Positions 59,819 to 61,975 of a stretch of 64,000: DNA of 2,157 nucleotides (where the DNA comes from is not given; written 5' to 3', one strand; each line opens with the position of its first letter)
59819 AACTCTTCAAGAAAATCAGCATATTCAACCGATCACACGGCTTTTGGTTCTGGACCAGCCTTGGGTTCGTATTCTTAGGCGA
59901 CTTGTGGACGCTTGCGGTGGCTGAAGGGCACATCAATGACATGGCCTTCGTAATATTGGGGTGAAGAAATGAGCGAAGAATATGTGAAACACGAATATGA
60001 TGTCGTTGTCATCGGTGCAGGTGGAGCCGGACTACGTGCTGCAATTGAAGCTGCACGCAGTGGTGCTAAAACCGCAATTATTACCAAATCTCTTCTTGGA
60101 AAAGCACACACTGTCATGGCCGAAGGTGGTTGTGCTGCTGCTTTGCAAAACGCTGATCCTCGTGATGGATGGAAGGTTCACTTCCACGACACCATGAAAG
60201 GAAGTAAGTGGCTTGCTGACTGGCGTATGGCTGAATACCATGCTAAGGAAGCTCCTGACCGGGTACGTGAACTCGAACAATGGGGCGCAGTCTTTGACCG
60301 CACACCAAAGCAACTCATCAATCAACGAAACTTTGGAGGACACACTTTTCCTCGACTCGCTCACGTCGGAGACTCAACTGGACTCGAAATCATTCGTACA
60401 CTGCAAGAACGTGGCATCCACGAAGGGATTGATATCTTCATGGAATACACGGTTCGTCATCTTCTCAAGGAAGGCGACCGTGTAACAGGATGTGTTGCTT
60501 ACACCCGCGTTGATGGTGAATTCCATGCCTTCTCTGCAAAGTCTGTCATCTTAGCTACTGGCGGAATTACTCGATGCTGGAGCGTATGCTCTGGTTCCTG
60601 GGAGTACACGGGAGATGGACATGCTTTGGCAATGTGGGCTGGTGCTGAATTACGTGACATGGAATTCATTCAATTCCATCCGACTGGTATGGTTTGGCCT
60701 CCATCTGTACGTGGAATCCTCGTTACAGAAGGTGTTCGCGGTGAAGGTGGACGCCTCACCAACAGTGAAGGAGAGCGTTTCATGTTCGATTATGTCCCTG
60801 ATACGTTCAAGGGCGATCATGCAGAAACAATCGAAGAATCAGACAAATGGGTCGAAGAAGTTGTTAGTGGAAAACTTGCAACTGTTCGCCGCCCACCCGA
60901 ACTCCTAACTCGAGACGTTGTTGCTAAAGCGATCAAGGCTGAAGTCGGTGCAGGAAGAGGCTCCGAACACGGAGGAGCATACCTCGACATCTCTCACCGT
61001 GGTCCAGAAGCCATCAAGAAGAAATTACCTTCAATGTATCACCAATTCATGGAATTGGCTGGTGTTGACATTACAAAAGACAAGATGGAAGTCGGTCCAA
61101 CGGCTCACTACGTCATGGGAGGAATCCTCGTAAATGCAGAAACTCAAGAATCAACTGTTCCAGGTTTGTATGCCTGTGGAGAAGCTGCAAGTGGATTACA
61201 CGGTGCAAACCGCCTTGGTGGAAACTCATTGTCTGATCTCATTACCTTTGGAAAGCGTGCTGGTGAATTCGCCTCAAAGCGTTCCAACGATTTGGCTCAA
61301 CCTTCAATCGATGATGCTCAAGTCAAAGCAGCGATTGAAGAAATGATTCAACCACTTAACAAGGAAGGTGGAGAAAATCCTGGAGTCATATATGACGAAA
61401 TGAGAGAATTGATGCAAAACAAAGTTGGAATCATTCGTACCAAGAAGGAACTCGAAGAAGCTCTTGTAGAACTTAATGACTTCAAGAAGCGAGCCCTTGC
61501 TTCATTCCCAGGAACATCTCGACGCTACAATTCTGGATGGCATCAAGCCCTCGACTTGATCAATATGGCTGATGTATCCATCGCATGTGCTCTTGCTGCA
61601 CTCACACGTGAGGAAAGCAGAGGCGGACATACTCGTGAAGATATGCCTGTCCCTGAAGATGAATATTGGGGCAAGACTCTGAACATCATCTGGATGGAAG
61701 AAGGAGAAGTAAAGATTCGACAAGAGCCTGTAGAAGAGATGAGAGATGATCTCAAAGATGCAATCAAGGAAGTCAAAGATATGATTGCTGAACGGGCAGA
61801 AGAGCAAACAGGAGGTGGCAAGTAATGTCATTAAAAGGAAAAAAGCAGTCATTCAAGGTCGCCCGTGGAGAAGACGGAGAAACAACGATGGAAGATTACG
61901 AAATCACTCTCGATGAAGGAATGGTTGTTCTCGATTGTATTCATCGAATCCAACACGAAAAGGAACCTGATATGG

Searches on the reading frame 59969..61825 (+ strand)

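Call 95: search_protein_families(library=pfam, proteins=[window:59969-61825:+], max_evalue=0.00001)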
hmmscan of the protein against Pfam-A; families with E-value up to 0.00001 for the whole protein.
window:59969-61825:+ (618 aa): 8 families
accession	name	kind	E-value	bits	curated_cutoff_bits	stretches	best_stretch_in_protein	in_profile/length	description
PF00890.30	FAD_binding_2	-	3.4e-96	323.4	20.4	1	11-421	1-414/414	FAD binding domain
PF02910.25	Succ_DH_flav_C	-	3.2e-26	92.3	20.8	1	476-589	2-117/130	Fumarate reductase flavoprotein C-term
PF07992.20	Pyr_redox_2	-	1.7e-10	41.2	26.1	1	10-204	1-114/291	Pyridine nucleotide-disulphide oxidoreductase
PF03486.20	HI0933_like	-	2.6e-10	40.6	50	0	11-59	2-51/244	HI0933-like protein Rossmann domain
PF01134.28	GIDA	-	2e-07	30.9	22.1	1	11-42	1-32/391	Glucose inhibited division protein A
PF01946.23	Thi4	-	3.3e-07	30.2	26.2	0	8-42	16-51/235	Thi4 family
PF01266.30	DAO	-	1e-06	29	27.9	0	11-200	1-205/353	FAD dependent oxidoreductase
PF12831.13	FAD_oxidored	-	1.1e-06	28.6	27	1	11-198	1-145/416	FAD dependent oxidoreductase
